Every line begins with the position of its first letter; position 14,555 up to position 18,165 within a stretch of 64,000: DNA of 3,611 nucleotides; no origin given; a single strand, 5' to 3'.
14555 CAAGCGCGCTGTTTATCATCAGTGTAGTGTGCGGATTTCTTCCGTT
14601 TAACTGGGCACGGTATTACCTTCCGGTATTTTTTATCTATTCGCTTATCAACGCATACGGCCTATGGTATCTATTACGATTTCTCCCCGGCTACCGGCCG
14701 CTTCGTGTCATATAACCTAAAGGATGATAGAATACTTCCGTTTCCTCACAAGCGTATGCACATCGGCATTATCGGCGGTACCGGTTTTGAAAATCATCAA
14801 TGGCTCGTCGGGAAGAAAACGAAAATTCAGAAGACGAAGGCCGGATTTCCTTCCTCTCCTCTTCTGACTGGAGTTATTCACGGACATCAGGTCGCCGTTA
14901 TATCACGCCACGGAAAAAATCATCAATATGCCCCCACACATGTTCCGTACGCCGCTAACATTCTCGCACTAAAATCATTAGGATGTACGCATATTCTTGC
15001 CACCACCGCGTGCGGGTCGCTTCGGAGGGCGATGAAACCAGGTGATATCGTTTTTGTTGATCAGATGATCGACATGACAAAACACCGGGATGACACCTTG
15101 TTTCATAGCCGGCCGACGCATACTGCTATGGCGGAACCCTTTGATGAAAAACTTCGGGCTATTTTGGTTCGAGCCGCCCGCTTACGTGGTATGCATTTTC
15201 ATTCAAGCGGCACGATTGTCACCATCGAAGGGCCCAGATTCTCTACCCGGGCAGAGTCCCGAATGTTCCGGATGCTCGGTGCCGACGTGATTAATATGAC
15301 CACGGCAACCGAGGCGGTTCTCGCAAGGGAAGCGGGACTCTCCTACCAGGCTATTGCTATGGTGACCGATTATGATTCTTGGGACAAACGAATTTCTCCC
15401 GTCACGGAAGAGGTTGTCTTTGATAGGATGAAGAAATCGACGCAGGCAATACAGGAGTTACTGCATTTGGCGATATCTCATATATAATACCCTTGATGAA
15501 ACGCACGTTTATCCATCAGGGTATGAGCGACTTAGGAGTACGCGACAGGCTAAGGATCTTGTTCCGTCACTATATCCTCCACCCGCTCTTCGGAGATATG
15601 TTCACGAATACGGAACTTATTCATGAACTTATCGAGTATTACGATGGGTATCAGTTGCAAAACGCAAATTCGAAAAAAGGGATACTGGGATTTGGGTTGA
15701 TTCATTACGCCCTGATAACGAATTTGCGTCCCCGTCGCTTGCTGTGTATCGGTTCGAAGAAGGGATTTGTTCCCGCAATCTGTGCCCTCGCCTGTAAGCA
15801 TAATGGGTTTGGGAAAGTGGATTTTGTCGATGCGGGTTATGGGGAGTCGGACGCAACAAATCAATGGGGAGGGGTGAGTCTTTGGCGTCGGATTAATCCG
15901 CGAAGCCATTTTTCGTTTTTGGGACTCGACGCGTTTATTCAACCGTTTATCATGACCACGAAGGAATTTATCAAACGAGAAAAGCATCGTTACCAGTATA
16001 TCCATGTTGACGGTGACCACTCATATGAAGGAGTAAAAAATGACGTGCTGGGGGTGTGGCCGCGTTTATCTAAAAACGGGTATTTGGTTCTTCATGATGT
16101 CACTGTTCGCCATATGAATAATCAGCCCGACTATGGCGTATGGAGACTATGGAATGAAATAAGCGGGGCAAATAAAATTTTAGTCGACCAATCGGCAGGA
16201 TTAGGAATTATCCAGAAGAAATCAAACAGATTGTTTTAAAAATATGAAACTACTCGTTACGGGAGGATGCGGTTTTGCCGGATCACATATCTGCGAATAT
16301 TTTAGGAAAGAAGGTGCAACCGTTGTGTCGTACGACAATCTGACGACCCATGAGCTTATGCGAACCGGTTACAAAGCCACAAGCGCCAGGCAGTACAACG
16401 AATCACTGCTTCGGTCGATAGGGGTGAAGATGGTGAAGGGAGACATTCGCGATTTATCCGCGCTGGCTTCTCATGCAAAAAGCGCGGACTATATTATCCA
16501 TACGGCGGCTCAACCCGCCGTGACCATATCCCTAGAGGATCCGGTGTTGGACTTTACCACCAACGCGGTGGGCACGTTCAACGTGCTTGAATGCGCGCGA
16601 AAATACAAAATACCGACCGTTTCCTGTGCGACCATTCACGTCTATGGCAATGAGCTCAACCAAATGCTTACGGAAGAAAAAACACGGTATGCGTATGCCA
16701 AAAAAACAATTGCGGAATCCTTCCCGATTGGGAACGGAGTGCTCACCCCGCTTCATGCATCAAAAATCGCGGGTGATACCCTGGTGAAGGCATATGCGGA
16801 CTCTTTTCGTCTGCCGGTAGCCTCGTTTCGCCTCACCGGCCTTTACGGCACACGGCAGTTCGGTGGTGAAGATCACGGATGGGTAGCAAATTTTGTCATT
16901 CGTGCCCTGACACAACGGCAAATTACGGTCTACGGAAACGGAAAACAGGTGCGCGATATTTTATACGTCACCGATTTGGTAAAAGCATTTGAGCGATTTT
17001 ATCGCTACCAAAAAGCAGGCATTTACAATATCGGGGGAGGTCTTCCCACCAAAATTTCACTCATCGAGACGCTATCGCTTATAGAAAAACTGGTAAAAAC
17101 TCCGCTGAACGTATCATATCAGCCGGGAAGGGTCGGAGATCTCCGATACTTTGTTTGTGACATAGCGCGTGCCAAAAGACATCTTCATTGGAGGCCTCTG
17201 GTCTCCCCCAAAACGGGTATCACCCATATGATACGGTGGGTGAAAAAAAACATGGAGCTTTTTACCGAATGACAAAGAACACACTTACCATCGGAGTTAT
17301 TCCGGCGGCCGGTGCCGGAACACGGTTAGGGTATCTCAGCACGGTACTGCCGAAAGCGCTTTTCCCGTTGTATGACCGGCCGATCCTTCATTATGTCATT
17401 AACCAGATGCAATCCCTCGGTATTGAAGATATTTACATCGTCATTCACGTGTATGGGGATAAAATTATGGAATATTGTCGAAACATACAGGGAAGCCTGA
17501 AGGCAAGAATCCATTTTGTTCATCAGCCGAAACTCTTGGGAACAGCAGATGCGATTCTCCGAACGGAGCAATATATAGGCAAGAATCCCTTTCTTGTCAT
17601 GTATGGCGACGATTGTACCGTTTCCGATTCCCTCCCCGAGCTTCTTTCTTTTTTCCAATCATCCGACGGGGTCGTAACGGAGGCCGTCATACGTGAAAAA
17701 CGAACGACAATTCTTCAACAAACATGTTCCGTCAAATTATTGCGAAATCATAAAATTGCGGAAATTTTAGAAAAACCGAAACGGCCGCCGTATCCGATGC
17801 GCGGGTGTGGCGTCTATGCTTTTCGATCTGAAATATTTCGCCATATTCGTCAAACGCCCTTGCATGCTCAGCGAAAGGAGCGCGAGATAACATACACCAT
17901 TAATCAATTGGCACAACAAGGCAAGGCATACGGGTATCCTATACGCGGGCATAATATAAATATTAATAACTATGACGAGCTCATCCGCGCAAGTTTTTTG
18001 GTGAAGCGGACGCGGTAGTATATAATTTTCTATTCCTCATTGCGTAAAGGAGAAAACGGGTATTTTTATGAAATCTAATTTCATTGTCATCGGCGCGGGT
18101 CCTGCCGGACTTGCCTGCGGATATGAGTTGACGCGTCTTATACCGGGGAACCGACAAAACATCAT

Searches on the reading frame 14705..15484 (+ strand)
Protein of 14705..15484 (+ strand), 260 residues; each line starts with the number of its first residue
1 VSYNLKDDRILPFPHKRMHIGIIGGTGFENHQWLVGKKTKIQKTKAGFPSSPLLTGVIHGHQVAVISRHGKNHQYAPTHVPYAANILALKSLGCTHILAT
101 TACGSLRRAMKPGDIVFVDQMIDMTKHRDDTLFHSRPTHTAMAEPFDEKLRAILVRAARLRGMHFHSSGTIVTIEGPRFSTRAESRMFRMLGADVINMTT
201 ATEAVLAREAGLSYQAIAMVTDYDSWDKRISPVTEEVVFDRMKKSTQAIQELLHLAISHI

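Call 85: search_protein_families(library=pfam, proteins=[window:14705-15484:+], max_evalue=0.001)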
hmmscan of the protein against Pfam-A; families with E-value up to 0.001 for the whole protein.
window:14705-15484:+ (260 aa): 1 family
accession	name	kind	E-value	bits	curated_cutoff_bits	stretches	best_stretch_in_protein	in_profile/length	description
PF01048.26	PNP_UDP_1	-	3.7e-45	154.6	25.1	1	20-253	2-228/233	Phosphorylase superfamily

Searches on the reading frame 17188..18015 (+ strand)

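Call 85: search_protein_families(library=pfam, proteins=[window:17188-18015:+], max_evalue=0.001)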
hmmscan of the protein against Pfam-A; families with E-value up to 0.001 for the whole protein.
window:17188-18015:+ (276 aa): 2 families
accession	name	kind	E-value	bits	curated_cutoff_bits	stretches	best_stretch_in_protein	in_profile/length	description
PF00483.29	NTP_transferase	-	7.3e-25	88.4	21.2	1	36-251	2-219/245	Nucleotidyl transferase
PF12804.13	NTP_transf_3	-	2e-10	41.5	27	1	36-191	1-128/160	MobA-like NTP transferase domain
